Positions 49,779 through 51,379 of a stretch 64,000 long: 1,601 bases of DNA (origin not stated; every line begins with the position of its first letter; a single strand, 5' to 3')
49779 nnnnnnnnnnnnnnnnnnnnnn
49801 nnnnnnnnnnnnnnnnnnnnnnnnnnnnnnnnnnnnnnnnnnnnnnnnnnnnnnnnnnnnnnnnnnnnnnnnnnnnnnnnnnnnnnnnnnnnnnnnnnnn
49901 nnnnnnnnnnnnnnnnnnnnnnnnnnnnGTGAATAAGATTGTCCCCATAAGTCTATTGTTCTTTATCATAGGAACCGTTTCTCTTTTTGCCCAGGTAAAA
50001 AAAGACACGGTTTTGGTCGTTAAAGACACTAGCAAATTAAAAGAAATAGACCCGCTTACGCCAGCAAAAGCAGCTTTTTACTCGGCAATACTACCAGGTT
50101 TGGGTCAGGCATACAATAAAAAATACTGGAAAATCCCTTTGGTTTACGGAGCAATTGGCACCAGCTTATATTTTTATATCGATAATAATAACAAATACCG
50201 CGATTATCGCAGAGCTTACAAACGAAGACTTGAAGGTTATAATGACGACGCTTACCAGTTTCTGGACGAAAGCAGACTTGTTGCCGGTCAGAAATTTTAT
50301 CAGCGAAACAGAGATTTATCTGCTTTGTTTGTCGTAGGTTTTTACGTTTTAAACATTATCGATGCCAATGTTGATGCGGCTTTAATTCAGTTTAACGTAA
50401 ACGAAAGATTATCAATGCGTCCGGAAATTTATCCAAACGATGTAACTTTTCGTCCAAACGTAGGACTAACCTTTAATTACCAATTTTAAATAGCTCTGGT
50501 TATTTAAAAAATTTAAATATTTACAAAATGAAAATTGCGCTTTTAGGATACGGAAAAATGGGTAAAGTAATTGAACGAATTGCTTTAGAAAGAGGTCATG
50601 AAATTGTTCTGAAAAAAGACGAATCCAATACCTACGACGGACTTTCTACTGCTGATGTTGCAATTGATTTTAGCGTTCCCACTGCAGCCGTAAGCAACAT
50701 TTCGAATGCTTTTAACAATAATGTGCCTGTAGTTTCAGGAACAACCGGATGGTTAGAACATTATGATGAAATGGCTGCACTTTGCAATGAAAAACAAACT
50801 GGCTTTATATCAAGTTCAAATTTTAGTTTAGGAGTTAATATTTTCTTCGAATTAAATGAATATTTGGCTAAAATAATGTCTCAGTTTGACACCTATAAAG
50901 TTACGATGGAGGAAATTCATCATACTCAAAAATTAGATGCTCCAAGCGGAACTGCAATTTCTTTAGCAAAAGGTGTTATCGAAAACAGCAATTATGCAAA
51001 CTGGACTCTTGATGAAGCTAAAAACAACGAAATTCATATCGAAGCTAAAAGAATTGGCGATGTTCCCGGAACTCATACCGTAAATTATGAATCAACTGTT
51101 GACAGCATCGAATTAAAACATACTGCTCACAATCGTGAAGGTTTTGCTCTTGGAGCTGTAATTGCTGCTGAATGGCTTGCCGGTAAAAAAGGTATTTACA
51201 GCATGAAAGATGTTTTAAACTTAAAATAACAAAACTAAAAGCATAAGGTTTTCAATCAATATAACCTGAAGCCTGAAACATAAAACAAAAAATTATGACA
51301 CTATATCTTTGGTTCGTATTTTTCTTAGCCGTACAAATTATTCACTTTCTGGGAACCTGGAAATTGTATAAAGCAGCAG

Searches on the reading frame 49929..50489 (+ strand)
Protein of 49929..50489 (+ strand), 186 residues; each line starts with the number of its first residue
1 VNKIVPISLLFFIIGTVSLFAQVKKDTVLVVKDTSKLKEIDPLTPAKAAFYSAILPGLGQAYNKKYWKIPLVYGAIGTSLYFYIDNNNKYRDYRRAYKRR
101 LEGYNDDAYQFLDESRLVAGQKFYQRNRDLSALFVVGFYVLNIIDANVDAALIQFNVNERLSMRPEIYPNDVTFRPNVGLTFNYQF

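Call 62: search_protein_families(library=pfam, proteins=[window:49929-50489:+], max_evalue=0.0001)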
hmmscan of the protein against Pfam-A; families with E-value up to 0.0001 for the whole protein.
window:49929-50489:+ (186 aa): 1 family
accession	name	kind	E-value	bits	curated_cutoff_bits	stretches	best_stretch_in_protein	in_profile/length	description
PF18935.5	DUF5683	-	5e-54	182.9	26.7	1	42-186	2-151/151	Family of unknown function (DUF5683)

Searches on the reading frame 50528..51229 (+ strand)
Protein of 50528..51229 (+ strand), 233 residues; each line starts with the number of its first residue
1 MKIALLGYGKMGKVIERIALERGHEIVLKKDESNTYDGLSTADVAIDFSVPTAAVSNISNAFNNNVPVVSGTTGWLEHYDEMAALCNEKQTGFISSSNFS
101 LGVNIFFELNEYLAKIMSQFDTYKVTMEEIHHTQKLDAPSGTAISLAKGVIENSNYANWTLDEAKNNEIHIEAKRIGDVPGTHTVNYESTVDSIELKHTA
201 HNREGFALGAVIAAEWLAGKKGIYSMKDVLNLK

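Call 62: search_protein_families(library=pfam, proteins=[window:50528-51229:+], max_evalue=0.0001)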
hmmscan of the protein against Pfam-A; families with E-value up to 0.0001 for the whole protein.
window:50528-51229:+ (233 aa): 2 families
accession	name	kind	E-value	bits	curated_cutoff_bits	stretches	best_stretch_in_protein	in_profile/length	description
PF05173.19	DapB_C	-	2.4e-41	141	27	1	102-230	1-121/121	Dihydrodipicolinate reductase, C-terminus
PF01113.26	DapB_N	-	8.7e-15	55.4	25.6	1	1-99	1-124/124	Dihydrodipicolinate reductase, N-terminus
